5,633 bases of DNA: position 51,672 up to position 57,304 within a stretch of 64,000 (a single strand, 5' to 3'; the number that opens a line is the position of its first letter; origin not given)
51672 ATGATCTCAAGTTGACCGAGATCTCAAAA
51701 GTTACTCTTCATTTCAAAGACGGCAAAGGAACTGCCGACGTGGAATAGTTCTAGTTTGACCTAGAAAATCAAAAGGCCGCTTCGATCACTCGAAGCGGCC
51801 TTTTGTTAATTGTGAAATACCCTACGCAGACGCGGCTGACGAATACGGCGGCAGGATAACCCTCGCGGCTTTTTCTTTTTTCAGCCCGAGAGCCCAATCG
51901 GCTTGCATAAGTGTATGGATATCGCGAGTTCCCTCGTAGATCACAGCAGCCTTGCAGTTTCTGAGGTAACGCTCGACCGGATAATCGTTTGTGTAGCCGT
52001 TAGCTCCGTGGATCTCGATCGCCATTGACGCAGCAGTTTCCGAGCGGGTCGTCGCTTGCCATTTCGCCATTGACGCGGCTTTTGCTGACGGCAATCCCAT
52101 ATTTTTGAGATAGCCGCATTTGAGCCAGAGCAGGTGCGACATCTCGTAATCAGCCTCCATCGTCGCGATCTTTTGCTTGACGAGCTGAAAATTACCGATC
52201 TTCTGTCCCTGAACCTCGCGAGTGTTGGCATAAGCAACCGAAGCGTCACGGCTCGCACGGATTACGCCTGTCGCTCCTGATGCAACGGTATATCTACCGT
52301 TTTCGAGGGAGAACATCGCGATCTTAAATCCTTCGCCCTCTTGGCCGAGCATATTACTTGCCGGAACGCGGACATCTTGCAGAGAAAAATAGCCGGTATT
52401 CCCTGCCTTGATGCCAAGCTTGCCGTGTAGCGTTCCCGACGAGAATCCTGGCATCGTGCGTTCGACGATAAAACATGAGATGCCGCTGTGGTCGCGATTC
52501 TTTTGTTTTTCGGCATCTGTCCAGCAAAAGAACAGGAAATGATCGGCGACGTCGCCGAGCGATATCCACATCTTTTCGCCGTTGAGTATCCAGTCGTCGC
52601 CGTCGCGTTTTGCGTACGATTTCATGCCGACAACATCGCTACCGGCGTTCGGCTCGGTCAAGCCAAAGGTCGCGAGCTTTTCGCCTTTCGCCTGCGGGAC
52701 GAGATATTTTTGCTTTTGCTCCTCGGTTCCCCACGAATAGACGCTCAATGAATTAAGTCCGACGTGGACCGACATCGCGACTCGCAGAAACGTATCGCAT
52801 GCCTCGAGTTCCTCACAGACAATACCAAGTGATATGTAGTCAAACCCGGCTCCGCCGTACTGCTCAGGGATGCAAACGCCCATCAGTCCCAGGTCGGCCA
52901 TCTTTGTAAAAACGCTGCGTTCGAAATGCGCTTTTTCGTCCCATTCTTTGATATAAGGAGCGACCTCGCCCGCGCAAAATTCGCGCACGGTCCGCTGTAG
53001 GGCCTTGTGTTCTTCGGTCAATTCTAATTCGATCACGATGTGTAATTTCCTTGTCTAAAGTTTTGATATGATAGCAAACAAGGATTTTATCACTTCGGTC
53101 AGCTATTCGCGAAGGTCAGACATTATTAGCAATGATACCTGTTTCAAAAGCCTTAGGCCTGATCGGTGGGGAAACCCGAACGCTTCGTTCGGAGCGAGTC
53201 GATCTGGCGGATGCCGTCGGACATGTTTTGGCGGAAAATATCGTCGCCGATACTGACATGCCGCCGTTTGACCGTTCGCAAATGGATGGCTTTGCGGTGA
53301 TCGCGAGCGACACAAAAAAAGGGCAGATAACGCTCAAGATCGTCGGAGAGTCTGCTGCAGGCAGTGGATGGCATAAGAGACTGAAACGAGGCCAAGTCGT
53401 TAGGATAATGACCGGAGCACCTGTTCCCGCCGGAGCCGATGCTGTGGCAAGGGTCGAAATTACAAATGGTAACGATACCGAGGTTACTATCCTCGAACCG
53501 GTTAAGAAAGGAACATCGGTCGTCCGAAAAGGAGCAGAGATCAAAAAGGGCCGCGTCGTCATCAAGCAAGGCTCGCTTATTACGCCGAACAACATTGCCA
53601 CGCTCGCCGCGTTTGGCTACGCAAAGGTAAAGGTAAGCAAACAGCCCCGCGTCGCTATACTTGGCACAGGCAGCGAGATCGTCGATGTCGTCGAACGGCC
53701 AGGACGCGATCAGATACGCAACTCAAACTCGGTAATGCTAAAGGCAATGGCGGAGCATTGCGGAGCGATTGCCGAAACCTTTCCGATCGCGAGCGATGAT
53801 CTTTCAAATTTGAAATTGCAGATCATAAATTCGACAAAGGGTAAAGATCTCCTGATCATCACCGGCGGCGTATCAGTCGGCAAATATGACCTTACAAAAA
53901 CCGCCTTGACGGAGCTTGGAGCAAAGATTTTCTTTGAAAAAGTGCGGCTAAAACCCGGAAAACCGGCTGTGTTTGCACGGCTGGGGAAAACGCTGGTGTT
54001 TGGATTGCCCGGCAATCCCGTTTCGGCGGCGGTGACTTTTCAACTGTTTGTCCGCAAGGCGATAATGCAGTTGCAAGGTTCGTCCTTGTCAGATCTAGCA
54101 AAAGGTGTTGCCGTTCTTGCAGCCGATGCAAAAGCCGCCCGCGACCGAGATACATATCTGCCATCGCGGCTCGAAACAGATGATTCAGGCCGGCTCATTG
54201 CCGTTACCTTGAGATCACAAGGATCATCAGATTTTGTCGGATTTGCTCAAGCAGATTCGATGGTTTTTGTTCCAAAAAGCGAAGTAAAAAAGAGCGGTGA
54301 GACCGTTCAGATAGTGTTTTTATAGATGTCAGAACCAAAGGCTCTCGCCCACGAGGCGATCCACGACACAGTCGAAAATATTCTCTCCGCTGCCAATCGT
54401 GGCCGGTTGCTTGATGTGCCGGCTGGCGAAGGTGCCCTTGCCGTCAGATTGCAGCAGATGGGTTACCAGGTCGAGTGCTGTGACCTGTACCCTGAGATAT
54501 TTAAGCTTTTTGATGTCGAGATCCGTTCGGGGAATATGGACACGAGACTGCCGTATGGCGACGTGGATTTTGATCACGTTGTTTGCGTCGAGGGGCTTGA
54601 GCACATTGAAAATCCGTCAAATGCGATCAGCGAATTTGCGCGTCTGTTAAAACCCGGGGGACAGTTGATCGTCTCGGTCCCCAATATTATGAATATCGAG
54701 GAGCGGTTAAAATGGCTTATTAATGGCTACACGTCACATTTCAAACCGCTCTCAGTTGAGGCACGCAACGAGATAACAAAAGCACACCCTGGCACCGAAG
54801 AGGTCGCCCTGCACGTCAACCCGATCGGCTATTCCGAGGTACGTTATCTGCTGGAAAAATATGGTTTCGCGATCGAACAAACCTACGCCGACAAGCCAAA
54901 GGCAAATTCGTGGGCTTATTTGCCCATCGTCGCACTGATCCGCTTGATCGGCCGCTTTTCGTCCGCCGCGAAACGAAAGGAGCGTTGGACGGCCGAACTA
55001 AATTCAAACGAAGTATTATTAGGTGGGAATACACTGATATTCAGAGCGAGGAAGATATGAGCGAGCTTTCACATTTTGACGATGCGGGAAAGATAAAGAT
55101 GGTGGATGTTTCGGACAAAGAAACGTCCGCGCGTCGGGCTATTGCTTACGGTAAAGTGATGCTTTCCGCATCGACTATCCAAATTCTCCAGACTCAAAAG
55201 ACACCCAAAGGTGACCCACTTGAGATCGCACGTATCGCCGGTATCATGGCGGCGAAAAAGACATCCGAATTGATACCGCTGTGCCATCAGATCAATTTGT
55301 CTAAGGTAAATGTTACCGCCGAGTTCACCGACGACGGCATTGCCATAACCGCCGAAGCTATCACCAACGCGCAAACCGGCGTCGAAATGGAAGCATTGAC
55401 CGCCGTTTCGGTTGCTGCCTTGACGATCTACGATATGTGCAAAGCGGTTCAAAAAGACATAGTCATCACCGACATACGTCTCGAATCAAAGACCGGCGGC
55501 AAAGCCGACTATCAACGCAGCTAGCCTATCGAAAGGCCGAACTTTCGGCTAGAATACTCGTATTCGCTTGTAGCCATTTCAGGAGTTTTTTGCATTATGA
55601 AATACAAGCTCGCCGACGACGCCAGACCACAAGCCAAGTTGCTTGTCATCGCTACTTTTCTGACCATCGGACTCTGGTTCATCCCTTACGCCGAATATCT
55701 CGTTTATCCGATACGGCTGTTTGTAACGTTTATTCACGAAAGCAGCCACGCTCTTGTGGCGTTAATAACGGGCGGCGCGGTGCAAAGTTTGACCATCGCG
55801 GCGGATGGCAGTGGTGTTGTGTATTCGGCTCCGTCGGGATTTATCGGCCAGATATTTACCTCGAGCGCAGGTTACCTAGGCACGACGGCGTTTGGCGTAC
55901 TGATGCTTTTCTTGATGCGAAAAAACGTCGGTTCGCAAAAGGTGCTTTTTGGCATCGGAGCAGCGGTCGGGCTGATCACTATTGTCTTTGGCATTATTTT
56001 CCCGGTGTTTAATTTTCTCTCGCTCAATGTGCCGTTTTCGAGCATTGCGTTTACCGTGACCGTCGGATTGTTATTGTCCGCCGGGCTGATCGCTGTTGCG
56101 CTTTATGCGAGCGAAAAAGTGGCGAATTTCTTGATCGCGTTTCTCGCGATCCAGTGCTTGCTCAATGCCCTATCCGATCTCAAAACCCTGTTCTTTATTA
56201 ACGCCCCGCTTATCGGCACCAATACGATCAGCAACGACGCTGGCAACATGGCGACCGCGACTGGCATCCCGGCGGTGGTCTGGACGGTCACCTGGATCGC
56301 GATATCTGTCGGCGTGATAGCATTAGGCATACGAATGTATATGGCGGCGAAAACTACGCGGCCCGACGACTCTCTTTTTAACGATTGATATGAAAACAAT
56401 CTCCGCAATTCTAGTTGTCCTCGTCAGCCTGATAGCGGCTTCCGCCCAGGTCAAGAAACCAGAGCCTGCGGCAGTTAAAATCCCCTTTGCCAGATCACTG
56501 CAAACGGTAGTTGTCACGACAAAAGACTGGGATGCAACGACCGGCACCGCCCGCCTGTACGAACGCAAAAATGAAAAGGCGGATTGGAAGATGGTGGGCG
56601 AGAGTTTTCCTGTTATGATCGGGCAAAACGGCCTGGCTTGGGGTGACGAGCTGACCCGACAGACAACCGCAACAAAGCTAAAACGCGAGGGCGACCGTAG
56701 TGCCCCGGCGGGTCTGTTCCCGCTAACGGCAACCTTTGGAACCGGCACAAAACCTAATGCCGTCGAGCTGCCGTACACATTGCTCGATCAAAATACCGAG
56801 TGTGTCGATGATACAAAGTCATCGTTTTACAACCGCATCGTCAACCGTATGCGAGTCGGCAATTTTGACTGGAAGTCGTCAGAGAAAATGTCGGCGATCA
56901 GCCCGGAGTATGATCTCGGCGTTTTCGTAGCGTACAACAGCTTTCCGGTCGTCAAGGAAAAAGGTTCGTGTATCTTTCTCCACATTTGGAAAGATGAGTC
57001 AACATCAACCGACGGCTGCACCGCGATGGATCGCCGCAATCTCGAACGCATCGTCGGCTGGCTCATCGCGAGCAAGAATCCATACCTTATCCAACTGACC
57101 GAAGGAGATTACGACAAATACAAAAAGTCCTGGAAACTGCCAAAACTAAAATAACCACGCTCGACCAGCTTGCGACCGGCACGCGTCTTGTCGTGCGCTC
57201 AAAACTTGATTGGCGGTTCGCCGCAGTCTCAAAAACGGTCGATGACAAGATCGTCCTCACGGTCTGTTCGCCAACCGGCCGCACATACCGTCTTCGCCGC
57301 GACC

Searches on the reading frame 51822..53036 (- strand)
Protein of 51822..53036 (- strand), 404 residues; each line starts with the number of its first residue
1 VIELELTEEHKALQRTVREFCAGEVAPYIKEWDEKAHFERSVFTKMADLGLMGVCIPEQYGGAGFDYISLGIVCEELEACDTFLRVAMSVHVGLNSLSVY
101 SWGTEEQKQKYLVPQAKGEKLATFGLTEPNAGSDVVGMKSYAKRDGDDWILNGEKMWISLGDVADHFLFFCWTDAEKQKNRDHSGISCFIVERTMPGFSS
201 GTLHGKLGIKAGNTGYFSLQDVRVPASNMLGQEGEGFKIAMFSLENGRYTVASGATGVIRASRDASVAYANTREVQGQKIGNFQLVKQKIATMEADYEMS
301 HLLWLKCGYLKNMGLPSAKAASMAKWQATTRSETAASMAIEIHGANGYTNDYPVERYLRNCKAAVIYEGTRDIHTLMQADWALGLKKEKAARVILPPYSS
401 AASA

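Call 57: search_protein_families(library=pfam, proteins=[window:51822-53036:-], max_evalue=0.0001)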
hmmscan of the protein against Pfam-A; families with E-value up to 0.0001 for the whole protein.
window:51822-53036:- (404 aa): 4 families
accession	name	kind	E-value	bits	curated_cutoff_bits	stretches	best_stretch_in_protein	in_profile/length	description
PF02771.21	Acyl-CoA_dh_N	-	5.7e-39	133.4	22.9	1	7-119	1-113/113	Acyl-CoA dehydrogenase, N-terminal domain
PF00441.29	Acyl-CoA_dh_1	-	1.2e-36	126.5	22.4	1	234-381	1-148/150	Acyl-CoA dehydrogenase, C-terminal domain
PF02770.24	Acyl-CoA_dh_M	-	3.7e-25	88.4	33.3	1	124-222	2-97/97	Acyl-CoA dehydrogenase, middle domain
PF08028.16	Acyl-CoA_dh_2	-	5.9e-13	49.7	22.7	1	250-370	2-132/134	Acyl-CoA dehydrogenase, C-terminal domain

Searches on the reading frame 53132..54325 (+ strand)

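Call 57: search_protein_families(library=pfam, proteins=[window:53132-54325:+], max_evalue=0.0001)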
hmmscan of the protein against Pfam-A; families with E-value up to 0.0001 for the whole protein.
window:53132-54325:+ (397 aa): 3 families
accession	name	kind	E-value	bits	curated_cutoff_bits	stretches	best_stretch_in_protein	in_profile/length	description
PF03453.22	MoeA_N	-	5.6e-44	150.1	30.8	1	2-162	1-160/160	MoeA N-terminal region (domain I and II)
PF00994.29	MoCF_biosynth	-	1.3e-28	99.9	26.6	1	175-311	1-142/144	Probable molybdopterin binding domain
PF03454.20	MoeA_C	-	4.7e-11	43.2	22.1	1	327-396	2-71/72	MoeA C-terminal region (domain IV)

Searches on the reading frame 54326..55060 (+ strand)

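Call 57: search_protein_families(library=pfam, proteins=[window:54326-55060:+], max_evalue=0.0001)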
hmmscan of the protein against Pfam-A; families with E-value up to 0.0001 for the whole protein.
window:54326-55060:+ (244 aa): 7 families
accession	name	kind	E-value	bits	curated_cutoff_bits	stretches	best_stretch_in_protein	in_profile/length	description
PF08241.18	Methyltransf_11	-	8.6e-15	55.6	21.2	1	29-116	1-95/95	Methyltransferase domain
PF13489.12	Methyltransf_23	-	8.9e-15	55.2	27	1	12-185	9-163/164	Methyltransferase domain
PF13649.12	Methyltransf_25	-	1.8e-10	41.8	27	1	29-112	2-97/97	Methyltransferase domain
PF13847.12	Methyltransf_31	-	7.4e-08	32.6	27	1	63-127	55-114/145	Methyltransferase domain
PF08242.18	Methyltransf_12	-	8.5e-08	33.3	30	1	29-114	1-98/98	Methyltransferase domain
PF07021.18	MetW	-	1.9e-05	24.8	21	1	26-139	15-130/193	Methionine biosynthesis protein MetW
PF01209.24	Ubie_methyltran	-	4.9e-05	23.2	20.1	0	9-116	32-151/233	ubiE/COQ5 methyltransferase family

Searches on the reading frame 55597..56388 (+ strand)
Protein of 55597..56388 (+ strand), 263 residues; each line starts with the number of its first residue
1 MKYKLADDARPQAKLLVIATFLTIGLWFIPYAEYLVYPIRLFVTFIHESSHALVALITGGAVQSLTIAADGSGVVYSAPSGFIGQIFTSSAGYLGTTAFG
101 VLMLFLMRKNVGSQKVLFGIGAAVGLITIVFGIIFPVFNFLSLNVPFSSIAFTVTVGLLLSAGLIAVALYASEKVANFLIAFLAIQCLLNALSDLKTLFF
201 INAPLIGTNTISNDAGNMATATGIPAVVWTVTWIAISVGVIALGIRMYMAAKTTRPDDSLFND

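Call 58: search_protein_families(library=pfam, proteins=[window:55597-56388:+], max_evalue=0.0001)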
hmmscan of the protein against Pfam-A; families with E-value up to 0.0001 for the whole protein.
window:55597-56388:+ (263 aa): 1 family
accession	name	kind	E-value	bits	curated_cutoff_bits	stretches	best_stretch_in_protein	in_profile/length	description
PF13398.12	Peptidase_M50B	-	2.2e-31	109.6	26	1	23-243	6-200/201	Peptidase M50B-like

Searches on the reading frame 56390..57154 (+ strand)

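Call 58: search_protein_families(library=pfam, proteins=[window:56390-57154:+], max_evalue=0.0001)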
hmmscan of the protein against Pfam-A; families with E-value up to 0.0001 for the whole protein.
window:56390-57154:+ (254 aa): 1 family
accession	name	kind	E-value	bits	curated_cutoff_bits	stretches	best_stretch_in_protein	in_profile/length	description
PF03734.19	YkuD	-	5.9e-05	24.1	23.4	1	71-225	24-138/146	L,D-transpeptidase catalytic domain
